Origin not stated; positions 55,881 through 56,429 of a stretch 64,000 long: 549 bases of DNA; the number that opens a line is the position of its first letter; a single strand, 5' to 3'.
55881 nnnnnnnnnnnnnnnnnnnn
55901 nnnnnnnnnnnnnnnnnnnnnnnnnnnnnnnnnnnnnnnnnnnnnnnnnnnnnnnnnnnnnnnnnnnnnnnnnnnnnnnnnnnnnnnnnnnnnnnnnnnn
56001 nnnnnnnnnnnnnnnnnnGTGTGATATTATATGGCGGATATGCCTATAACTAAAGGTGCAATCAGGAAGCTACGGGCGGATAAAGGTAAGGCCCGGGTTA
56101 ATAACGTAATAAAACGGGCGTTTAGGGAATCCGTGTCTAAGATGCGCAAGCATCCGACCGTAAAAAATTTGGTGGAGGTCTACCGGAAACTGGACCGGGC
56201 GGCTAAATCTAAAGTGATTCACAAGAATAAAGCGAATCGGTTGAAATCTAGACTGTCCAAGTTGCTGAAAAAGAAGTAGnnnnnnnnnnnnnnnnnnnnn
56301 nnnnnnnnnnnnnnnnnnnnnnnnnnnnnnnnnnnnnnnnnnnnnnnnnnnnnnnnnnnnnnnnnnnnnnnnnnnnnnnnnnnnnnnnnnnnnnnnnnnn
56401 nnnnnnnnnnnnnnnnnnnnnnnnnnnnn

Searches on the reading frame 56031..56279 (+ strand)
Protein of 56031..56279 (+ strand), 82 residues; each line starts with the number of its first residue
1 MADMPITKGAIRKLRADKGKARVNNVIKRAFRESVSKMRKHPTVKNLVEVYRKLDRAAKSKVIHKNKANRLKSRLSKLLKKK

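Call 9: search_protein_families(library=pfam, proteins=[window:56031-56279:+], max_evalue=0.001)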
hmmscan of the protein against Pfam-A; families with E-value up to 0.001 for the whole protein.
window:56031-56279:+ (82 aa): 1 family
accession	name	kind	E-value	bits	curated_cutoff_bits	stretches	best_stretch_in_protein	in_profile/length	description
PF01649.23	Ribosomal_S20p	-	1.8e-10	41.7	29.5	1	12-80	16-83/83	Ribosomal protein S20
